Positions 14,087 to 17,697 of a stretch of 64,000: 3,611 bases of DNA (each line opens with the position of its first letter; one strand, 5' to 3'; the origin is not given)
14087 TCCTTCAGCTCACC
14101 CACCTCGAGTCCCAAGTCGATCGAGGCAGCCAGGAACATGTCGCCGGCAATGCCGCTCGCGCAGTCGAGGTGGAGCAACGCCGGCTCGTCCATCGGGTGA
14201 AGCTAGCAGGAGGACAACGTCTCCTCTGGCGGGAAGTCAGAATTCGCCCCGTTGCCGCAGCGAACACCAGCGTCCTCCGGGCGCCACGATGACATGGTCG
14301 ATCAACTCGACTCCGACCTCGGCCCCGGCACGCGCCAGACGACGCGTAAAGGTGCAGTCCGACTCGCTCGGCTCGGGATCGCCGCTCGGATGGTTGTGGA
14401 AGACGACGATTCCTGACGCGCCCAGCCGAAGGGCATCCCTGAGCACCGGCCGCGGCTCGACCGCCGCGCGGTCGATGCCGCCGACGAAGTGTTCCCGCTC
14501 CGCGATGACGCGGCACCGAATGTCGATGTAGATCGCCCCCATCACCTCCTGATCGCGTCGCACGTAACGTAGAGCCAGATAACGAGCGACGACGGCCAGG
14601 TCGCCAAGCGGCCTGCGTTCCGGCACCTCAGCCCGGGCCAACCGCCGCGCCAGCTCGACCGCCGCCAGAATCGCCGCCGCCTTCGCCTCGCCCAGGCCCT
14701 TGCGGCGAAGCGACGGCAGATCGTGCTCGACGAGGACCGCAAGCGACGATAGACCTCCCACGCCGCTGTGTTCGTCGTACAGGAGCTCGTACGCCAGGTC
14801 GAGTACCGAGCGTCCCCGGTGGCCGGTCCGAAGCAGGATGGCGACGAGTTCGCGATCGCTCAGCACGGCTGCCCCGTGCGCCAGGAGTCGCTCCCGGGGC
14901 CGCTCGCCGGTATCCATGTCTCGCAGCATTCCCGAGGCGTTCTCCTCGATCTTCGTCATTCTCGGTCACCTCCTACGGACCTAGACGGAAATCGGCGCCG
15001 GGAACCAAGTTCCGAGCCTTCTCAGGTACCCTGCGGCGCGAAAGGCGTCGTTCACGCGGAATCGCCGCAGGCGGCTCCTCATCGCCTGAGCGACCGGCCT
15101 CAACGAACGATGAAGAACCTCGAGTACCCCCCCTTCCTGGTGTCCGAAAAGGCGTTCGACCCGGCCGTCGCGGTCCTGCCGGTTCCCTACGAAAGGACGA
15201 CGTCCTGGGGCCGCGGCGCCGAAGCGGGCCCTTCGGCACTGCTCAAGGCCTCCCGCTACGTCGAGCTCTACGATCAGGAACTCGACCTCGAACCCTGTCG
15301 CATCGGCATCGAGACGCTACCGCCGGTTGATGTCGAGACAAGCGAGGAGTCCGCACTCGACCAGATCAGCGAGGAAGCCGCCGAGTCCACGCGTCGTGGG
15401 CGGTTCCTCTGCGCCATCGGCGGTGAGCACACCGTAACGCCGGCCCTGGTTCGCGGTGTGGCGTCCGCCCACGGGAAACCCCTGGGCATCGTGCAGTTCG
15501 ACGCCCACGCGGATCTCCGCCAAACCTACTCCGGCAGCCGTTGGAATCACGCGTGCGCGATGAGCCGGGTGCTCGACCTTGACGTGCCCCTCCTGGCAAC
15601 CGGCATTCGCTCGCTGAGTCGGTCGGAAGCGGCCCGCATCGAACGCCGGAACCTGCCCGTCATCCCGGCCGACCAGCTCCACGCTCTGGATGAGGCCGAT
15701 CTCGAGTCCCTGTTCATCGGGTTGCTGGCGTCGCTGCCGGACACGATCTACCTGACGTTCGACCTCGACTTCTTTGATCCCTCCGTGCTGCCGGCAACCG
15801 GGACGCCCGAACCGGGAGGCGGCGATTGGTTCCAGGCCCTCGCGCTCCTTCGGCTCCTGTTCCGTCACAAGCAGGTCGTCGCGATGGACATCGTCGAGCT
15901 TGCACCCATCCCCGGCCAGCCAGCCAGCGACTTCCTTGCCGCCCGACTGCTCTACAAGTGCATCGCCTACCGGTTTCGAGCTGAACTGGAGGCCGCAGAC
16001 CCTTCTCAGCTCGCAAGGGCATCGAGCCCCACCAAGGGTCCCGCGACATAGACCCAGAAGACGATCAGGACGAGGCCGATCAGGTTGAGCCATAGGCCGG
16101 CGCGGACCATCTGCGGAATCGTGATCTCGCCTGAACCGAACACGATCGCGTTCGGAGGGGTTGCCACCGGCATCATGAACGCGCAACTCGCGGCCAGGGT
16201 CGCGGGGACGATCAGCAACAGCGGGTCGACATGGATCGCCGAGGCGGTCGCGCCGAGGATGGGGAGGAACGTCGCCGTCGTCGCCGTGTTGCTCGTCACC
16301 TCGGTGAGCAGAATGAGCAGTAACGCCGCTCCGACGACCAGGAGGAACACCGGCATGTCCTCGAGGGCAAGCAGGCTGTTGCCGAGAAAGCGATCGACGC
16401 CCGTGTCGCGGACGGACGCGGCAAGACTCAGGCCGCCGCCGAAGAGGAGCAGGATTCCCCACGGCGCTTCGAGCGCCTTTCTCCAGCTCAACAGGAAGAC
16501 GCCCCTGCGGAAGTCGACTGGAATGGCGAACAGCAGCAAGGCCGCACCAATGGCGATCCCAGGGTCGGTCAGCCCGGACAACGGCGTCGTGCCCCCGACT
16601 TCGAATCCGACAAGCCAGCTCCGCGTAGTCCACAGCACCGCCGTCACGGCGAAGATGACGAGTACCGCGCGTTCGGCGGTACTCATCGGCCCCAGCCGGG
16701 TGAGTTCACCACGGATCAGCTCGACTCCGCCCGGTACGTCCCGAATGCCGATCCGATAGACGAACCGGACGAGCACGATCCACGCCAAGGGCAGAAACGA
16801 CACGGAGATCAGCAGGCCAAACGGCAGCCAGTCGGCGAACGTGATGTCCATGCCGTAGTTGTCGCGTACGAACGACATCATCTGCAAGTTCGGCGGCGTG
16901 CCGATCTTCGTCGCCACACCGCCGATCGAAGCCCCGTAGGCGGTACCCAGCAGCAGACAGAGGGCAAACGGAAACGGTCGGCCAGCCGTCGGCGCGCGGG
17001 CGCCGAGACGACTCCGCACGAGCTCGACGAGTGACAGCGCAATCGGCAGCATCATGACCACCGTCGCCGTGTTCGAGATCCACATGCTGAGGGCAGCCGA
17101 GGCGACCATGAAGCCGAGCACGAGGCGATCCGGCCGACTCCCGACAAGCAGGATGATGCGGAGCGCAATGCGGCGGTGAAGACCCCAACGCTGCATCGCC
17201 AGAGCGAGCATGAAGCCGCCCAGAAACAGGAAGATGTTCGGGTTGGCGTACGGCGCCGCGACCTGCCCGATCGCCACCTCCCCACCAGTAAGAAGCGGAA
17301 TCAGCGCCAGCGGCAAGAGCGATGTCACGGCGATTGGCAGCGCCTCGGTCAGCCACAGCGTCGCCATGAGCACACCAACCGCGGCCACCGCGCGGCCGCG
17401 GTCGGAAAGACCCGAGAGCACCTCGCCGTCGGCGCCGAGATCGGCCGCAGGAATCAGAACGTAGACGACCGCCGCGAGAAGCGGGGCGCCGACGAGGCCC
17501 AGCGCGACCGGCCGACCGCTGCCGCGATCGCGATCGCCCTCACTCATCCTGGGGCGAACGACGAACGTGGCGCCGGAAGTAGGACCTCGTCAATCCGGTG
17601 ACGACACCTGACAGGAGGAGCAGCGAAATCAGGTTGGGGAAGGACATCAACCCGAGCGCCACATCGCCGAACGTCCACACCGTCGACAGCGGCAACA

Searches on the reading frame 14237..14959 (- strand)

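Call 103: search_protein_families(library=pfam, proteins=[window:14237-14959:-], max_evalue=0.00001)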
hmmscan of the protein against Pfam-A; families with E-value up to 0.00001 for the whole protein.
window:14237-14959:- (240 aa): 2 families
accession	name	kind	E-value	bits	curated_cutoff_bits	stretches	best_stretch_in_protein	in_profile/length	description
PF04002.20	RadC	-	5.5e-34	117.1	22.1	1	123-238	6-120/121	RadC-like JAB domain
PF20582.4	UPF0758_N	-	8.4e-22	77.5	27.1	1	13-95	2-77/77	UPF0758 N-terminal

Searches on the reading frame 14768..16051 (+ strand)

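Call 102: search_protein_families(library=pfam, proteins=[window:14768-16051:+], max_evalue=0.00001)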
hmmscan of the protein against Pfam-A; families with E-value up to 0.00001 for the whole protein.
window:14768-16051:+ (427 aa): 1 family
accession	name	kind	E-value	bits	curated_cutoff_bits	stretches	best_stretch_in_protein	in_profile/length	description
PF00491.26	Arginase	-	1.9e-61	208.5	22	1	134-398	3-277/280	Arginase family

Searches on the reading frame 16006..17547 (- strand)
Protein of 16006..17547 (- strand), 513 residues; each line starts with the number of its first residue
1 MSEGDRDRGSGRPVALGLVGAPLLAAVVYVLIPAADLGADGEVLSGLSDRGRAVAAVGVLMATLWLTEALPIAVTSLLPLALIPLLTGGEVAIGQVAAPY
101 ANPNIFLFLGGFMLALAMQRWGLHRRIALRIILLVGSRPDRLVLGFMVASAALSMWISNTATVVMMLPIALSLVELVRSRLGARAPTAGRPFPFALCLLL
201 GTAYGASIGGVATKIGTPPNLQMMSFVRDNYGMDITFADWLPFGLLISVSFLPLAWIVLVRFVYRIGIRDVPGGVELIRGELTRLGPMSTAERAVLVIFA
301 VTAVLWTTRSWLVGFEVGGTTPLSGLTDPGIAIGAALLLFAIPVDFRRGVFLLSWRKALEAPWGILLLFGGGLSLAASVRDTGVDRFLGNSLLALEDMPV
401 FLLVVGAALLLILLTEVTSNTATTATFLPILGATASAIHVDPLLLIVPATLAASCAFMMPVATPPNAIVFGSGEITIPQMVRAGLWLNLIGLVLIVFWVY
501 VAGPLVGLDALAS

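Call 102: search_protein_families(library=pfam, proteins=[window:16006-17547:-], max_evalue=0.00001)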
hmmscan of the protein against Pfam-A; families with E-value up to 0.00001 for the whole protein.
window:16006-17547:- (513 aa): 2 families
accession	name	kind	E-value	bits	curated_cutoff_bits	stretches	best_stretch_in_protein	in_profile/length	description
PF00939.25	Na_sulph_symp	-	7.1e-71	240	27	1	45-499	24-462/472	Sodium:sulfate symporter transmembrane region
PF03600.22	CitMHS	-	1.7e-48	165.9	31.9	1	63-447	2-333/336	Citrate transporter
